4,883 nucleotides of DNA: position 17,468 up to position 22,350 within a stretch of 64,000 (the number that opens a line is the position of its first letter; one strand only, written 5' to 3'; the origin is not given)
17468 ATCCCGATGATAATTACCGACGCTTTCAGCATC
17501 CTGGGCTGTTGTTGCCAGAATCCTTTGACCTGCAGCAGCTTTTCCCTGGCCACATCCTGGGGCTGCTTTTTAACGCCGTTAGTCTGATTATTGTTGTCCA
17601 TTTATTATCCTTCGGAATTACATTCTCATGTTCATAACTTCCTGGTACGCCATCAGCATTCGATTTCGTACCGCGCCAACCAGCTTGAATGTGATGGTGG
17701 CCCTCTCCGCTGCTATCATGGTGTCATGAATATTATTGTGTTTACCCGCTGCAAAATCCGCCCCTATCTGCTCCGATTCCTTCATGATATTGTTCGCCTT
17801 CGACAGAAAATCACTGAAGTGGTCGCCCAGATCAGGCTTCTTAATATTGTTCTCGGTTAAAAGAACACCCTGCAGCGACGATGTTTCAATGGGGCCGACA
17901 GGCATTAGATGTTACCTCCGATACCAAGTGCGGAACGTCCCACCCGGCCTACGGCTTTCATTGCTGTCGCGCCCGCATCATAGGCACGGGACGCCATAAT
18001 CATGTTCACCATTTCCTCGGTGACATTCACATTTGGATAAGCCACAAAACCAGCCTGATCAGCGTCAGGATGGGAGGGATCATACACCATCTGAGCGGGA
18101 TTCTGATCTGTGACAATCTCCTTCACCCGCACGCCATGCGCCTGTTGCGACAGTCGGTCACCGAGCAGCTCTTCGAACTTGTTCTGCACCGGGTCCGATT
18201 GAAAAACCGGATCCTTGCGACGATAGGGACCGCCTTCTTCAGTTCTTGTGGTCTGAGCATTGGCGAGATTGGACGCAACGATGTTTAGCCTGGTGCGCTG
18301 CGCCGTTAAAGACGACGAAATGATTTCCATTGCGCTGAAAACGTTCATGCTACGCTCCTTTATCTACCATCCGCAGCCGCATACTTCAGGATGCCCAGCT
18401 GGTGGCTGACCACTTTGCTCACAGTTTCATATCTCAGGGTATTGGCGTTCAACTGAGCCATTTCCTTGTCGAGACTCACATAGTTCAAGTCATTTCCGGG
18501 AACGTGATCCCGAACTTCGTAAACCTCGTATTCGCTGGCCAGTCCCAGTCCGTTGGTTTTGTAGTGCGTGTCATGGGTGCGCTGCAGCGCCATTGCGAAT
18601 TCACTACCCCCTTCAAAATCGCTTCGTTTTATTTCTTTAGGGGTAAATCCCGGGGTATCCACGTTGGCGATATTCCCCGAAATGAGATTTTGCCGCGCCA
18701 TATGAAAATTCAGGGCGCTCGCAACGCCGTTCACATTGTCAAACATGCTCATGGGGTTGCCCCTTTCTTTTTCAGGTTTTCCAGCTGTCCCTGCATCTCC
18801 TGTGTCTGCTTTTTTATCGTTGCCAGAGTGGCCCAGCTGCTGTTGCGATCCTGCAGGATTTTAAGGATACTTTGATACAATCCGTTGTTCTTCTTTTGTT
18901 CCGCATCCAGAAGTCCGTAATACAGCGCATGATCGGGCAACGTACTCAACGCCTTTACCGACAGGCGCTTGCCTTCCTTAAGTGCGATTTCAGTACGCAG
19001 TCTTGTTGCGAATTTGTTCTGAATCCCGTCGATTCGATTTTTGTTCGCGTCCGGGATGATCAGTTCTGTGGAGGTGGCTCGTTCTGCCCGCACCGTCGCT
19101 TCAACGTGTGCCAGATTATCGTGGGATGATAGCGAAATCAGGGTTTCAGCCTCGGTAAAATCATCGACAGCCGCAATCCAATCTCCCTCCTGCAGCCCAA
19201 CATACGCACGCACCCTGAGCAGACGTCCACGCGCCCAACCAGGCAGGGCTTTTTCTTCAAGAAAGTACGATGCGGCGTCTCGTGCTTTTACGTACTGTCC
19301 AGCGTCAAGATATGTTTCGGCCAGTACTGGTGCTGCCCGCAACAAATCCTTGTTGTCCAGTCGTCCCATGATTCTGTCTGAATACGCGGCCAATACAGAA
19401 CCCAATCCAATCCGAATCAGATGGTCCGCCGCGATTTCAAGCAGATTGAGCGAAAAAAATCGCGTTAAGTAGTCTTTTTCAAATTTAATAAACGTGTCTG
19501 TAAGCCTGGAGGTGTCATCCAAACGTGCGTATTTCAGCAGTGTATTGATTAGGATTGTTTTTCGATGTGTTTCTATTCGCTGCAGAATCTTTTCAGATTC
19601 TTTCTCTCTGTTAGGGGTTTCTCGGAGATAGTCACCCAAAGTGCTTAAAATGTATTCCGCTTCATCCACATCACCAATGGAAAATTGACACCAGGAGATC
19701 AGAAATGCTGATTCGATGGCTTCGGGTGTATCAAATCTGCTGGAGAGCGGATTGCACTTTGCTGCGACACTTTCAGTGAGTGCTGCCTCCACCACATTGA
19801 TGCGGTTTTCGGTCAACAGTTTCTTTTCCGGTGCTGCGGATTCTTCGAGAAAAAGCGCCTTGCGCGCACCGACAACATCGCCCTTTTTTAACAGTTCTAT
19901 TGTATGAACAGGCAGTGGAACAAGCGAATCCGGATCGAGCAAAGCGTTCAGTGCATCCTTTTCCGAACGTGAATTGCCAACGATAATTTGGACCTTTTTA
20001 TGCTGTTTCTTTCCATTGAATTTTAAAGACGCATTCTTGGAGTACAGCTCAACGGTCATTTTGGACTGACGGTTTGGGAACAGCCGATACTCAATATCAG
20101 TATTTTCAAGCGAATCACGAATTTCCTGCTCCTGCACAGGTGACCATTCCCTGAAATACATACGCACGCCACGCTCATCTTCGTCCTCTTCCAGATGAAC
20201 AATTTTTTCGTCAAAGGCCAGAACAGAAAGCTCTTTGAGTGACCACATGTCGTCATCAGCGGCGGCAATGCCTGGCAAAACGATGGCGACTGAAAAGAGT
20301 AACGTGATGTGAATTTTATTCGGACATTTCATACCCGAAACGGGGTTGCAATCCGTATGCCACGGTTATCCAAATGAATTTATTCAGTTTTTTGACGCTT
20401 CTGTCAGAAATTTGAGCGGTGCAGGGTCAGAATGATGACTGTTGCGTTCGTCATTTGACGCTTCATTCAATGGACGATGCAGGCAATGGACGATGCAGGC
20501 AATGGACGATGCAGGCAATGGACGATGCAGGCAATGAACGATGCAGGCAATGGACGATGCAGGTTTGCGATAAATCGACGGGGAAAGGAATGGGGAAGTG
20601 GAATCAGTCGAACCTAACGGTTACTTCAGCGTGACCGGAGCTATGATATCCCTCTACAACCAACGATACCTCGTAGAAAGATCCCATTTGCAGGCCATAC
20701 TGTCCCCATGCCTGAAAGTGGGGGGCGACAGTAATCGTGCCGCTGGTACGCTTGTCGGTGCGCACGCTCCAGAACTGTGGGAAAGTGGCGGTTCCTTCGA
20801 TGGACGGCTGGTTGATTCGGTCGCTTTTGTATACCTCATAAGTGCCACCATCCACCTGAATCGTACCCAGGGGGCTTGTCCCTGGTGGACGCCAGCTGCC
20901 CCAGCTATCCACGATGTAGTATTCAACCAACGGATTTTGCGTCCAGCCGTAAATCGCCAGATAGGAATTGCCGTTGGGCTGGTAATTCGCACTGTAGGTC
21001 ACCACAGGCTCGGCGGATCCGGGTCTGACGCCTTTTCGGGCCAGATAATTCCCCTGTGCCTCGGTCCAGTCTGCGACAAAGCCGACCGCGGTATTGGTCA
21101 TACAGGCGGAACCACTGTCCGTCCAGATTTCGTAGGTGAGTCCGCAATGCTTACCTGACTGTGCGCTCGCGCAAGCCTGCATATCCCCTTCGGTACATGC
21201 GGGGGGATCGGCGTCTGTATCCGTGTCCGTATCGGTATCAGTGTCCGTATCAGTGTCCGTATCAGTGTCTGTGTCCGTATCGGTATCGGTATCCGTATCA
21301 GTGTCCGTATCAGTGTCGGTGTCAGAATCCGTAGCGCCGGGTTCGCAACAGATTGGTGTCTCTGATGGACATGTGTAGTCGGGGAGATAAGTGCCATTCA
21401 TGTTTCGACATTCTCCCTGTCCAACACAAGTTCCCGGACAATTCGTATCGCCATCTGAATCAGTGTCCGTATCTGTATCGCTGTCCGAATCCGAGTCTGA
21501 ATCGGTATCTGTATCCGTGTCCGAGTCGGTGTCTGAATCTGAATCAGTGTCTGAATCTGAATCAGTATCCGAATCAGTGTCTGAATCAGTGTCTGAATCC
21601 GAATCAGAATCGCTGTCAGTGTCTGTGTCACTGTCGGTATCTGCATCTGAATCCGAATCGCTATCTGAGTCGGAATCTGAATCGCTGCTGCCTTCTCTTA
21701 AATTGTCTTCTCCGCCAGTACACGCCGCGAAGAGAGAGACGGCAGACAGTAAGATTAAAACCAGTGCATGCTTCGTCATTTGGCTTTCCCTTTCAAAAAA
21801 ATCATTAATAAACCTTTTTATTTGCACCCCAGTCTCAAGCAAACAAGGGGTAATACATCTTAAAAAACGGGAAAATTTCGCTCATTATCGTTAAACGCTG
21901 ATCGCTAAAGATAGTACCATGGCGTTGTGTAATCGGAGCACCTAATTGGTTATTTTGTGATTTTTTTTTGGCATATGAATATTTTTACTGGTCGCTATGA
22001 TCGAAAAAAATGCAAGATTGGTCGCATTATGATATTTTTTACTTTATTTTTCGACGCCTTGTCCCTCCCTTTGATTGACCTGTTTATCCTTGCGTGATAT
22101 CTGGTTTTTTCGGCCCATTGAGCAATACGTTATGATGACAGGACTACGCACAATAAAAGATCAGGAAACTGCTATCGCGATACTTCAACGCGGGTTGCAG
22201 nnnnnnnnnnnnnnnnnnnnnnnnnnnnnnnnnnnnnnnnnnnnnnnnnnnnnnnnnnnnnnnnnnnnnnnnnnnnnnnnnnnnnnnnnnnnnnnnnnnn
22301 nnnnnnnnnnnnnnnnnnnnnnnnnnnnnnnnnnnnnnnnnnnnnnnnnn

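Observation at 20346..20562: Perfect 6 x 16-bp tandem array in the leader of the flagellar operon, upstream of a sigma-54-like -24/-12 match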

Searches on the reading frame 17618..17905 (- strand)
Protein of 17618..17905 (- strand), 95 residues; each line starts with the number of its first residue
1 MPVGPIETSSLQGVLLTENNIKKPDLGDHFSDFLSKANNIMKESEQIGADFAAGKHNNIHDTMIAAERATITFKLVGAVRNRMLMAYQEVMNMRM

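Call 6: search_protein_families(library=pfam, proteins=[window:17618-17905:-])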
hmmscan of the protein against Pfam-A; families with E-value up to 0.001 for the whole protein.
window:17618-17905:- (95 aa): 1 family
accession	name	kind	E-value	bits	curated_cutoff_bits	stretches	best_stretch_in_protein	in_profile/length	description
PF02049.23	FliE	-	1.7e-20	73.4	22.4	1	19-94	13-88/89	Flagellar hook-basal body complex protein FliE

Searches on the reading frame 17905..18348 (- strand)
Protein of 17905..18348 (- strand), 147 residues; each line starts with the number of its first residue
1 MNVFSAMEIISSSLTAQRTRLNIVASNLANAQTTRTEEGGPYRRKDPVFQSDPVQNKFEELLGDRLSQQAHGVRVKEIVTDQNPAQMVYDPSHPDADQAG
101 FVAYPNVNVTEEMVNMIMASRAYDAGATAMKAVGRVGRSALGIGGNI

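Call 6: search_protein_families(library=pfam, proteins=[window:17905-18348:-])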
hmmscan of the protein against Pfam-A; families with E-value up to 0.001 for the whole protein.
window:17905-18348:- (147 aa): 2 families
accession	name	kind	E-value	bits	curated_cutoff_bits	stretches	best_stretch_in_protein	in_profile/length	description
PF06429.18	Flg_bbr_C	-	1.8e-12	47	23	1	98-134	1-37/46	Flagellar basal body rod FlgEFG protein C-terminal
PF00460.25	Flg_bb_rod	-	2.6e-06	27.7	20.7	1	11-34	5-28/31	Flagella basal body rod protein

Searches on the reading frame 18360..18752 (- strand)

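Call 6: search_protein_families(library=pfam, proteins=[window:18360-18752:-])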
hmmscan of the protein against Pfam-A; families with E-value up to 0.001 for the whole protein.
window:18360-18752:- (130 aa): 1 family
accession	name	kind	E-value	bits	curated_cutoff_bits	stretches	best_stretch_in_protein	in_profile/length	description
PF00460.25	Flg_bb_rod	-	6.2e-07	29.7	20.7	1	11-37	5-31/31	Flagella basal body rod protein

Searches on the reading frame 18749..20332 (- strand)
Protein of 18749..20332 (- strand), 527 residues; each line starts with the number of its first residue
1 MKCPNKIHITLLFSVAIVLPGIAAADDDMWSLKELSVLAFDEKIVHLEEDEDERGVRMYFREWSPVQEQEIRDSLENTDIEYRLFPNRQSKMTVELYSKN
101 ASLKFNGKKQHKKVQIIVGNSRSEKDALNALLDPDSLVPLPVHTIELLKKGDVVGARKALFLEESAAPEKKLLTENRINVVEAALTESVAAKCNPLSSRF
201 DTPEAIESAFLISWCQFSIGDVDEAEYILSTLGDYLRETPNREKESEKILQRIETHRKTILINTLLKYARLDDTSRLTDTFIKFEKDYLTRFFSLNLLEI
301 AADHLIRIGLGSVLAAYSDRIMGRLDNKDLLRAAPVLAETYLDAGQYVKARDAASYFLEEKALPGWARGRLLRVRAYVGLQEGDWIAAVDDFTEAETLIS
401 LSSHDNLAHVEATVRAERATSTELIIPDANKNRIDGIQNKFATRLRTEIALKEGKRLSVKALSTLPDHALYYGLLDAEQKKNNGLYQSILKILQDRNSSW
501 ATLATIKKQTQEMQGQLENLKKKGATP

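Call 6: search_protein_families(library=pfam, proteins=[window:18749-20332:-])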
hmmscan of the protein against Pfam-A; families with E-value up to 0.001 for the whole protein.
window:18749-20332:- (527 aa): 0 families

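Call 12: search_protein_families(library=ncbifam, proteins=[window:18749-20332:-], max_evalue=0.01)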
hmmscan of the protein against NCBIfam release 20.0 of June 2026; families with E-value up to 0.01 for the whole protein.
window:18749-20332:- (527 aa): 0 families

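Call 13: find_encoding_contigs(protein=window:18749-20332:-, flank=3000, max_places=10)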
Protein window:18749-20332:- (527 aa): 1 contig read that carries it; 1 place shown.
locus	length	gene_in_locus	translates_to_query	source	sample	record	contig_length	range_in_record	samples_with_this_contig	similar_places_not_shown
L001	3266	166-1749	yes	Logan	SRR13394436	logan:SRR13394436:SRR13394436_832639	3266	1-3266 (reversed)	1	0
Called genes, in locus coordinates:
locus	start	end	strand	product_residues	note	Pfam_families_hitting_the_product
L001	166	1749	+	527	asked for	-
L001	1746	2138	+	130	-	PF00460:Flg_bb_rod (weak)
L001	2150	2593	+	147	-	PF00460:Flg_bb_rod (weak), PF06429:Flg_bbr_C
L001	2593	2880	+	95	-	PF02049:FliE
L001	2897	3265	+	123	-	?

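Call 14: find_homologous_proteins(query=window:18749-20332:-)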
Query window:18749-20332:- (527 aa): 6 proteins with E <= 0.001 among 8000 candidates.
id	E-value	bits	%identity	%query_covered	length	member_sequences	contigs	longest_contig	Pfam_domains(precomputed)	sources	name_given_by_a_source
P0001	0.0e+0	1155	100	100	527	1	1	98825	-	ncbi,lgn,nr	ncbi:MAG: hypothetical protein JXX14_25785 [Deltaproteobacteria bacterium]|nr:hypothetical protein [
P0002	1.0e-182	627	57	100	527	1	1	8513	PF13432.13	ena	-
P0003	5.4e-154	532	51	94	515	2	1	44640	-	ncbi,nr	ncbi:MAG: hypothetical protein JXR76_07395 [Deltaproteobacteria bacterium]|nr:hypothetical protein [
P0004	6.5e-144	499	49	100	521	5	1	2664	-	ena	-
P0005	2.9e-141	490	49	98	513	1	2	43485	PF12895.14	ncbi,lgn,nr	ncbi:MAG: hypothetical protein JXX29_18695 [Deltaproteobacteria bacterium]|nr:hypothetical protein [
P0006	4.2e-132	460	46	98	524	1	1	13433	-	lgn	-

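Call 15: find_encoding_contigs(protein=P0002, flank=4000, max_places=3)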
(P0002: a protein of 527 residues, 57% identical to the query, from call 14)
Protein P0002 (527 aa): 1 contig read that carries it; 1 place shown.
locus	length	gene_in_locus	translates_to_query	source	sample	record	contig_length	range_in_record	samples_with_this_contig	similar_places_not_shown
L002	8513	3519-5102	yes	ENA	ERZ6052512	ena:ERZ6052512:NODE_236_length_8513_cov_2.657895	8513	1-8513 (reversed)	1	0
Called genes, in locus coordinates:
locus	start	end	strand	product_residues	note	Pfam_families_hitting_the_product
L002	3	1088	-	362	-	?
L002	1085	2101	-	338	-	PF13177:DNA_pol3_delta2, PF00004:AAA (weak)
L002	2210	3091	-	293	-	-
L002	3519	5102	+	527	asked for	PF13432:TPR_16 (faint)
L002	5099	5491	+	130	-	PF00460:Flg_bb_rod (weak)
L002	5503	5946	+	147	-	PF00460:Flg_bb_rod (weak), PF06429:Flg_bbr_C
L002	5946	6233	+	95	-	PF02049:FliE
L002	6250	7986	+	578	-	PF01514:YscJ_FliF, PF08345:YscJ_FliF_C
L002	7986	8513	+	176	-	?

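Call 16: find_encoding_contigs(protein=P0003, flank=4000, max_places=3)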
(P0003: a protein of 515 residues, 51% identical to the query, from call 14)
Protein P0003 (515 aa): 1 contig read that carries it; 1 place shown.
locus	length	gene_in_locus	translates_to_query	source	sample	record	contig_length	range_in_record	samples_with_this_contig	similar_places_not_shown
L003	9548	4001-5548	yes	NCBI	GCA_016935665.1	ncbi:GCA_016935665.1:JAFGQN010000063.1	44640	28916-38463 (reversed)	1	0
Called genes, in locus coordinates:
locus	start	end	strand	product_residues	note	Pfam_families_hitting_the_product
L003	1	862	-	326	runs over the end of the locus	PF02985:HEAT (faint), PF13646:HEAT_2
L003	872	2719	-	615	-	PF04468:PSP1, PF28472:PSP1_3rd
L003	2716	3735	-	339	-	PF13177:DNA_pol3_delta2, PF00004:AAA (faint)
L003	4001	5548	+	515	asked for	-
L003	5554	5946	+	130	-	PF00460:Flg_bb_rod (weak)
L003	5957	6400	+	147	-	PF00460:Flg_bb_rod (weak), PF06429:Flg_bbr_C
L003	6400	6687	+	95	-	PF02049:FliE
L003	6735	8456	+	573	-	PF01514:YscJ_FliF, PF08345:YscJ_FliF_C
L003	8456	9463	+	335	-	PF03448:MgtE_N (faint), PF14842:FliG_N (weak), PF14841:FliG_M, PF14842:FliG_N (weak), PF01706:FliG_C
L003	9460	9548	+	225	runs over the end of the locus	PF02108:FliH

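Call 17: find_encoding_contigs(protein=P0005, flank=4000, max_places=3)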
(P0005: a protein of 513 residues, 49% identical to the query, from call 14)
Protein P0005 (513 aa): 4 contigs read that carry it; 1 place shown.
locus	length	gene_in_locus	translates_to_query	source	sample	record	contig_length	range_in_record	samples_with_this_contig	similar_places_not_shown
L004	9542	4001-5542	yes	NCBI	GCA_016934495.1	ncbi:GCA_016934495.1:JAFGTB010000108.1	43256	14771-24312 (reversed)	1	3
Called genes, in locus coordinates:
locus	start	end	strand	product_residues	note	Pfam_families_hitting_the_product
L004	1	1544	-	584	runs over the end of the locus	PF04468:PSP1, PF28472:PSP1_3rd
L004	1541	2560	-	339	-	PF13177:DNA_pol3_delta2, PF00004:AAA (weak)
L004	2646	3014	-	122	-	-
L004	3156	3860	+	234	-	-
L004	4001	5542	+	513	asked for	PF12895:ANAPC3 (faint)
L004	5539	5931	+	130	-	PF00460:Flg_bb_rod (weak)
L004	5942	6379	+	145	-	PF06429:Flg_bbr_C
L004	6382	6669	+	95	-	PF02049:FliE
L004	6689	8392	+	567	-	PF01514:YscJ_FliF, PF08345:YscJ_FliF_C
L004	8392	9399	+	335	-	PF03448:MgtE_N (faint), PF14842:FliG_N, PF14841:FliG_M, PF01706:FliG_C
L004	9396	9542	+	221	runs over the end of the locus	PF02108:FliH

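Call 18: find_encoding_contigs(protein=P0006, flank=4000, max_places=3)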
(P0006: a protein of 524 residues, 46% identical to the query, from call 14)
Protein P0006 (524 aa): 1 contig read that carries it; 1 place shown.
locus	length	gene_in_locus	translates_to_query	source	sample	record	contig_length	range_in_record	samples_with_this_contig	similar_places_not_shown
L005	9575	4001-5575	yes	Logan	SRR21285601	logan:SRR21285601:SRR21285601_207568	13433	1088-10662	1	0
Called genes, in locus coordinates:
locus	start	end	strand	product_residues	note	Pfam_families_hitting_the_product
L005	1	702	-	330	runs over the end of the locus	PF13646:HEAT_2 (faint), PF02985:HEAT (faint)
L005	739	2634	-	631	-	PF04468:PSP1, PF28472:PSP1_3rd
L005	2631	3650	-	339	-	PF13177:DNA_pol3_delta2, PF00004:AAA (weak)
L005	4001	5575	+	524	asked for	-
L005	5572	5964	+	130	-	PF00460:Flg_bb_rod (weak)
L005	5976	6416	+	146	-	PF06429:Flg_bbr_C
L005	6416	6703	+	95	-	PF02049:FliE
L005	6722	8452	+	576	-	PF01514:YscJ_FliF, PF08345:YscJ_FliF_C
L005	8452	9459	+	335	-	PF03448:MgtE_N (faint), PF14842:FliG_N, PF14841:FliG_M, PF01706:FliG_C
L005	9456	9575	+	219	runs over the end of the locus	PF02108:FliH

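Call 66: predict_structure(alignment_id=A3)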
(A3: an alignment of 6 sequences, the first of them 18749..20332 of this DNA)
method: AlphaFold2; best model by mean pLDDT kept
length: 527 residues; sequences in the alignment: 6
mean_pLDDT: 82.3   pTM: 0.72
mean pLDDT of the five models: 82.3, 80.6, 76.7, 75.1, 69.0
residues with pLDDT >= 90: 168; 70-90: 292; 50-70: 35; < 50: 32
segments of 3 or more residues with pLDDT < 50: 1-29
pLDDT, mean of each block of 10 residues (from residue 1): 32 31 38 72 87 87 87 83 79 84 78 80 80 90 90 91 89 94 88 89 94 94 95 86 79 92 91 91 88 85 88 85 81 88 91 90 84 94 89 90 84 72 52 69 84 83 87 88 89 87 84 86 68
secondary structure, 60 per line:
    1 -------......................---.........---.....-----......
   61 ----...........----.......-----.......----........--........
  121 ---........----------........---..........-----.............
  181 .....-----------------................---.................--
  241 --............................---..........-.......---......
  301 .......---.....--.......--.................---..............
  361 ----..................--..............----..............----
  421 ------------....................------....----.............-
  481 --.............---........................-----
elements in order: H8-29 E33-41 E45-49 E55-60 H65-75 E80-86 E92-98 E103-110 E113-120 H124-131 H142-149 H153-162 H168-185 H203-218 H222-238 H243-270 H274-283 H285-291 H295-307 H311-315 H318-324 H327-343 H347-360 H365-382 H385-398 H403-416 H433-452 H459-462 H467-479 H483-495 H499-522

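Call 68: fold_search(model_id=the predicted structure, library=pdb)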
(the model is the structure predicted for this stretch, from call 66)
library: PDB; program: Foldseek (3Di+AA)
matches with E <= 10: 1498; with E <= 0.001: 2
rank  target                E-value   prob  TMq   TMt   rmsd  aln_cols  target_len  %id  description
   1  8chy                  7.5e-04  1.00  0.26  0.44  10.3       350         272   14  Crystal structure of an 8-repeat consensus TPR superhelix with Zinc. (released 2024-02-21)
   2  2xpi_D                7.5e-04  1.00  0.27  0.27  16.9       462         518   12  Crystal structure of APC/C hetero-tetramer Cut9-Hcn1 (released 2011-03-30)
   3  5i9g_C                1.1e-03  1.00  0.21  0.28  19.5       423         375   13  Crystal structure of designed pentatricopeptide repeat protein dPPR-U8C2 in complex with its target RNA U8C2 (released 2016-04-27)
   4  9hmf_K                1.4e-03  0.99  0.20  0.15  31.9       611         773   12  Periplasmic scaffold of the Campylobacter jejuni flagellar motor (alpha carbon trace) (released 2024-12-25)
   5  5i9f_A                1.5e-03  1.00  0.21  0.27  20.1       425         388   13  Crystal structure of designed pentatricopeptide repeat protein dPPR-U10 in complex with its target RNA U10 (released 2016-04-27)
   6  8a3t_J                2.1e-03  1.00  0.26  0.26  18.7       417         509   11  S. cerevisiae APC/C-Cdh1 complex (released 2022-08-31)
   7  1hz4                  2.2e-03  1.00  0.26  0.34  14.5       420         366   12  CRYSTAL STRUCTURE OF TRANSCRIPTION FACTOR MALT DOMAIN III (released 2001-11-28)
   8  5l9u_F                2.2e-03  1.00  0.24  0.25  18.8       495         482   12  Model of human Anaphase-promoting complex/Cyclosome (APC/C-CDH1) with a cross linked Ubiquitin variant-substrate-UBE2C (released 2016-09-14)
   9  5g04_Y                2.3e-03  1.00  0.25  0.26  16.2       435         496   11  Structure of the human APC-Cdc20-Hsl1 complex (released 2016-05-25)
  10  9hvq_Q                2.4e-03  1.00  0.28  0.18  22.5       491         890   13  Structure of the transcribing Pol II-DSIF-PAF-SPT6-RECQL5 complex (released 2025-07-16)
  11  2y4t_B                3.0e-03  1.00  0.21  0.26  18.7       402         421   13  Crystal structure of the human co-chaperone P58(IPK) (released 2011-08-10)
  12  9ijj_l                3.4e-03  1.00  0.27  0.18  19.4       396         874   14  In situ structure of the central apparatus in mouse sperm axoneme. (released 2025-06-04)
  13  5nnr_A                3.5e-03  1.00  0.26  0.21  23.3       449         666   17  Structure of Naa15/Naa10 bound to HypK-THB (released 2017-06-14)
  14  4ui9_F                4.5e-03  1.00  0.26  0.27  18.9       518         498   12  Atomic structure of the human Anaphase-Promoting Complex (released 2015-06-17)
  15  6t46_C                4.5e-03  1.00  0.23  0.31  15.0       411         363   11  Structure of the Rap conjugation gene regulator of the plasmid pLS20 in complex with the Phr* peptide (released 2020-06-24)
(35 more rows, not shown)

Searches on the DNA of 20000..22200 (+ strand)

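Call 54: search_rna_families(source=window, start=20000, end=22200, threshold=evalue, max_evalue=1)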
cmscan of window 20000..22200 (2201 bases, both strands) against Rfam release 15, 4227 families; matches with E-value up to 1: 0.
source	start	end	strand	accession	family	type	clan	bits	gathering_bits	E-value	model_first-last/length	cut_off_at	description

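Call 69: search_dna_similar(query=window:20333-20603:+, collection=plasmids, mode=distant, max_evalue=0.01, max_rows=10)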
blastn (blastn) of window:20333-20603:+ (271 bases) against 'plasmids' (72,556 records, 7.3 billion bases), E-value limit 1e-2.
No match.

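Call 70: search_dna_similar(query=window:20333-20603:+, collection=phages, mode=distant, max_evalue=0.01, max_rows=10)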
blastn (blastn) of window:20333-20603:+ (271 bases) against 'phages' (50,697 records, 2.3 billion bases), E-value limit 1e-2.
No match.
